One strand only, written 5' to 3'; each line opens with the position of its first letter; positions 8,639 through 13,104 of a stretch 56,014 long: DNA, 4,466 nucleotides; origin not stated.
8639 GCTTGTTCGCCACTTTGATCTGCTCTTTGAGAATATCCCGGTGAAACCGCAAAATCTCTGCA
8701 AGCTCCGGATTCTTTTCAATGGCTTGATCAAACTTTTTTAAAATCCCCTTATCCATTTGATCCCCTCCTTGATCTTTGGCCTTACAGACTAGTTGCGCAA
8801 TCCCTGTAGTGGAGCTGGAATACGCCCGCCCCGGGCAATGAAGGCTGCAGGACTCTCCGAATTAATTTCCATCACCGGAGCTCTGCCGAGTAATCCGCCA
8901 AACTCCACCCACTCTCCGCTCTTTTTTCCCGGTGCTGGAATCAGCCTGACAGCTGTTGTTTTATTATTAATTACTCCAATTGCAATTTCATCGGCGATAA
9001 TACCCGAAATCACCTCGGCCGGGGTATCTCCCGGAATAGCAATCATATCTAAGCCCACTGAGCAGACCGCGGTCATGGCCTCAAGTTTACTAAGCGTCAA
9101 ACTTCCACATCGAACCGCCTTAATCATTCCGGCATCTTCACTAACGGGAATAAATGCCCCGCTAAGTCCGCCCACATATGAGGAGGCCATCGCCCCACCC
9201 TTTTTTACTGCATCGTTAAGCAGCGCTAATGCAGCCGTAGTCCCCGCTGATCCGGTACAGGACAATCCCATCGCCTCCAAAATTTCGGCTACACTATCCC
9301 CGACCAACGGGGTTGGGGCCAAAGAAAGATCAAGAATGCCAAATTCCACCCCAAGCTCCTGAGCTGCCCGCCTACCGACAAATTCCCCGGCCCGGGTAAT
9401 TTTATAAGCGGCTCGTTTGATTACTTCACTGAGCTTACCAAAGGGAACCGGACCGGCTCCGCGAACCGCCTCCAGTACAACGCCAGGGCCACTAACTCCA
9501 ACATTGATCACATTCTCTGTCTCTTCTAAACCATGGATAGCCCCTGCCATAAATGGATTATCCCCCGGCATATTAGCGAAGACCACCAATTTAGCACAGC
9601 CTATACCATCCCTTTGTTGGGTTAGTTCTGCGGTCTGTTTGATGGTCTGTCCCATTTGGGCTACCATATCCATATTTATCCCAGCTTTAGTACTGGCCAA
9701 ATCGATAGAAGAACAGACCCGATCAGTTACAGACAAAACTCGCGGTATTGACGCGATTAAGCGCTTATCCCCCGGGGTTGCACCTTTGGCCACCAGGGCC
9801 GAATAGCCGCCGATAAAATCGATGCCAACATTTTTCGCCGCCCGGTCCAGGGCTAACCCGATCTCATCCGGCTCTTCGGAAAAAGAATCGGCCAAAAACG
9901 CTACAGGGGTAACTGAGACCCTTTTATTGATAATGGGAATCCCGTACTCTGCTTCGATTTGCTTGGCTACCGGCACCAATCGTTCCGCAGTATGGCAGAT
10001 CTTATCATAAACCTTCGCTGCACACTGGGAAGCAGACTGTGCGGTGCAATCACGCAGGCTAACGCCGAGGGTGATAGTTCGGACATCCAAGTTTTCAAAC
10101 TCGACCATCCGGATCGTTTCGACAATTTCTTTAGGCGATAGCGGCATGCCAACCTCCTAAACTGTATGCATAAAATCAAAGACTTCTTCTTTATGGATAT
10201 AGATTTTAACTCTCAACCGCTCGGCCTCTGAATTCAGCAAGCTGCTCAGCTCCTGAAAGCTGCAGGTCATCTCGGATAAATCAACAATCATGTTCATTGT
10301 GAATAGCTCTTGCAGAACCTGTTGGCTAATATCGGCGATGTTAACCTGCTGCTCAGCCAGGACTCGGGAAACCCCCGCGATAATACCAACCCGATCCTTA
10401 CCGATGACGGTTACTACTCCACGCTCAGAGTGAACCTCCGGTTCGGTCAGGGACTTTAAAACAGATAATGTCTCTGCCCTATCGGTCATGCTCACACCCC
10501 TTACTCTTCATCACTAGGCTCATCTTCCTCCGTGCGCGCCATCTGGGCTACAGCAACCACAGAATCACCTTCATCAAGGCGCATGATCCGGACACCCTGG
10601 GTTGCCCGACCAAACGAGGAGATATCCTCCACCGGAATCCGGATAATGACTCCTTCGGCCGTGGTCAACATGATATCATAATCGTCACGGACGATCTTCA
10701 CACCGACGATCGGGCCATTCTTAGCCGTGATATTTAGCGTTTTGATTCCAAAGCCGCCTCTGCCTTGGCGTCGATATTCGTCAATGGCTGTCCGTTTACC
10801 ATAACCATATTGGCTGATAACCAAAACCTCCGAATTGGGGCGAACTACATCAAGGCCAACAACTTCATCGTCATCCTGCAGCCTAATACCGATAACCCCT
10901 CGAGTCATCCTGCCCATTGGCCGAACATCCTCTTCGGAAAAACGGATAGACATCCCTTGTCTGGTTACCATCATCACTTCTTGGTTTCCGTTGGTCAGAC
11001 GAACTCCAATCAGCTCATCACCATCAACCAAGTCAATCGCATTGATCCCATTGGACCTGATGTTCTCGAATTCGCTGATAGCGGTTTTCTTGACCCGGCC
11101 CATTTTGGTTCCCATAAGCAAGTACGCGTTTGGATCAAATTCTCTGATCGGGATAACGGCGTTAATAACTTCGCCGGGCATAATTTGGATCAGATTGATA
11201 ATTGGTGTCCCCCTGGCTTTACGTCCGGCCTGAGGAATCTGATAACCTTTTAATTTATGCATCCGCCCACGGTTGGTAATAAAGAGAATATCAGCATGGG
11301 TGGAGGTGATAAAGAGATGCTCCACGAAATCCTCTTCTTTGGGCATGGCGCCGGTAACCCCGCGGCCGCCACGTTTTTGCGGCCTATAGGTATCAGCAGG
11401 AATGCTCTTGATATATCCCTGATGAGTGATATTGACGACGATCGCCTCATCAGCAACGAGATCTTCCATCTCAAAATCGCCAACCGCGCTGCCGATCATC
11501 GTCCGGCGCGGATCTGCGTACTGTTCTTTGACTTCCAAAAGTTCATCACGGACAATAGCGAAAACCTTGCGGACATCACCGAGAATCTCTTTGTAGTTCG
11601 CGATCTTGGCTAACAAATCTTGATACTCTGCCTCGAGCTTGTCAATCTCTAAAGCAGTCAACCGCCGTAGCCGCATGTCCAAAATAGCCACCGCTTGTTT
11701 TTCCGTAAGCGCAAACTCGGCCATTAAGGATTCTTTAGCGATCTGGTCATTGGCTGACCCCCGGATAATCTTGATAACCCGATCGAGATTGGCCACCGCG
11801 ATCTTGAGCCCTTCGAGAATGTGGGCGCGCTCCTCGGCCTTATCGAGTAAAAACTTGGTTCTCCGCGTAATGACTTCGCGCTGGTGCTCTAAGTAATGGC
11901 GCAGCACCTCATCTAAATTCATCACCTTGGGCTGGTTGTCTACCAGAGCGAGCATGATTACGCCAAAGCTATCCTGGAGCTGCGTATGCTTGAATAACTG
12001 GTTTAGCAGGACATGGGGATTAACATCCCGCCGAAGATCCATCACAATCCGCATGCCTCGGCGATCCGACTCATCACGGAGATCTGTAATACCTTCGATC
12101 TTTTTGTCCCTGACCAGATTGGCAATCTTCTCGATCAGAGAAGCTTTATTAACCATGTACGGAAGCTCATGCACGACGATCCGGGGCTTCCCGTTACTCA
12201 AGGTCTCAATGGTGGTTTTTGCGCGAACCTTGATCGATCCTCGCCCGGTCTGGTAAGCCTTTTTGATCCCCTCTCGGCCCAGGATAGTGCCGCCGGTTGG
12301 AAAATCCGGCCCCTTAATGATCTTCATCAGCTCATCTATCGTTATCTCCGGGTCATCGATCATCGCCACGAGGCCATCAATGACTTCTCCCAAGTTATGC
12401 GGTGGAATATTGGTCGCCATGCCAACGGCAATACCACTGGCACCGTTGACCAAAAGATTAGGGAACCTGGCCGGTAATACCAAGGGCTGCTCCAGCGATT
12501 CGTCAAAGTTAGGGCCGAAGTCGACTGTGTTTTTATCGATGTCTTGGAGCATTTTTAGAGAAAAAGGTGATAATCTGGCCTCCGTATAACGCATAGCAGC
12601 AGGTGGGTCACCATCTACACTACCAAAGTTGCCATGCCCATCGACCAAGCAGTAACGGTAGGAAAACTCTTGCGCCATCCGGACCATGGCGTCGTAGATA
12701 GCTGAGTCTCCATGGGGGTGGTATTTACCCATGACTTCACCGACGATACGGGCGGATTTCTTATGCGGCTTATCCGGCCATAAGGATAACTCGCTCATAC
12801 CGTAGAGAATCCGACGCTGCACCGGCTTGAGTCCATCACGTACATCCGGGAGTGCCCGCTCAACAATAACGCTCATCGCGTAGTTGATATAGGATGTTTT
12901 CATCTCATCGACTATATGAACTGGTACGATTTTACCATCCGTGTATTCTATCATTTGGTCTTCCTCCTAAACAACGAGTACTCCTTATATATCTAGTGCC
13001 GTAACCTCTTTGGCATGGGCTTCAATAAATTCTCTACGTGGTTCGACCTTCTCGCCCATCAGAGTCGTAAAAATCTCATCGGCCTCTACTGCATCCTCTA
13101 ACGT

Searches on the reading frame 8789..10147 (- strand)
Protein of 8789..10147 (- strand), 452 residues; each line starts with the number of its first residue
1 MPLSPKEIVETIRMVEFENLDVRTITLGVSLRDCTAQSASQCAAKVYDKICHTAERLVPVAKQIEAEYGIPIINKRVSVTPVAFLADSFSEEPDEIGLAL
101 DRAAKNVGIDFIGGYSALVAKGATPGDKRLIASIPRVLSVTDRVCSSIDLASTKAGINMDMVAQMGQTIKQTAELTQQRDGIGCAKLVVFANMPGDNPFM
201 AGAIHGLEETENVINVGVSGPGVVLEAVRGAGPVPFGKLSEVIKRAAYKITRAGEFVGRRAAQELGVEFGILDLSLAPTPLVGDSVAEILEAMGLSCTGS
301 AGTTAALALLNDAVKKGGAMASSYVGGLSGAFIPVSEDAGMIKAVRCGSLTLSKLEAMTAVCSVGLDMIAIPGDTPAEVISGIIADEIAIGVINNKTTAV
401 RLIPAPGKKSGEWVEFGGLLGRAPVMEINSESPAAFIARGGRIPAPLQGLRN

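Call 31: search_protein_families(library=pfam, proteins=[window:8789-10147:-], max_evalue=0.001)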
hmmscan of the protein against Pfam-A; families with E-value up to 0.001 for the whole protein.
window:8789-10147:- (452 aa): 1 family
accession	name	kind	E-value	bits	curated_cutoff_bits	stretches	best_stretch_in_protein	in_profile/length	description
PF05167.17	DUF711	-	7.9e-185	614.9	25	1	13-422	1-412/413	Uncharacterised ACR (DUF711)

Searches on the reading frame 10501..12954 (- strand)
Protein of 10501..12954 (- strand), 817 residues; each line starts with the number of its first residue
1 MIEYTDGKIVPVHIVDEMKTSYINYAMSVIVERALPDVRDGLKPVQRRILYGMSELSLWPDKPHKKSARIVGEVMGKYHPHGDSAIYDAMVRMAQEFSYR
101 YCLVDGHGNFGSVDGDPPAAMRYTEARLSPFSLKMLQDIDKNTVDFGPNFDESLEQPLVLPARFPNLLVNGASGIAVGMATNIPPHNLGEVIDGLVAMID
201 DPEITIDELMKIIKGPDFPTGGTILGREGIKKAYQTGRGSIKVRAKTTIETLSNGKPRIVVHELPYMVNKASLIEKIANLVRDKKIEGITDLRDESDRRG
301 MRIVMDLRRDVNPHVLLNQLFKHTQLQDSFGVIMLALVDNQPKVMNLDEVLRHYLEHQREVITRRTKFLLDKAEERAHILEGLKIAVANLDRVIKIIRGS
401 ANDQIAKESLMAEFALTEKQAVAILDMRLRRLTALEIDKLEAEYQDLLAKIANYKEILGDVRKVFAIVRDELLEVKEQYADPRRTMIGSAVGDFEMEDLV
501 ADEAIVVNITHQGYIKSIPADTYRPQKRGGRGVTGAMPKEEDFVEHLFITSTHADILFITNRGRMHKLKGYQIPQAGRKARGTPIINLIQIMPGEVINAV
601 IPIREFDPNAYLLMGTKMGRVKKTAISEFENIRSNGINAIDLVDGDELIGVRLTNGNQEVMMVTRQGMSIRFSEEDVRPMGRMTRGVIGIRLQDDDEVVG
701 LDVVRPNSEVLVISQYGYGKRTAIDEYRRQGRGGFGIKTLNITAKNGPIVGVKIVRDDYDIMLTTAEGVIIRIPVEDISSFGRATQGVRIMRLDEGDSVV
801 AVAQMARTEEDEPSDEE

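Call 31: search_protein_families(library=pfam, proteins=[window:10501-12954:-], max_evalue=0.001)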
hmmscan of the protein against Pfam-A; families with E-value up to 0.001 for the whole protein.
window:10501-12954:- (817 aa): 2 families
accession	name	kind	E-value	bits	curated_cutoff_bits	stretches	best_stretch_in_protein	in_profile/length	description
PF00521.26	DNA_topoisoIV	-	2.4e-173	577.4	31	1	33-472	1-431/432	DNA gyrase/topoisomerase IV, subunit A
PF03989.18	DNA_gyraseA_C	-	1e-67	223.8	27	6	658-704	1-47/48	DNA gyrase C-terminal domain, beta-propeller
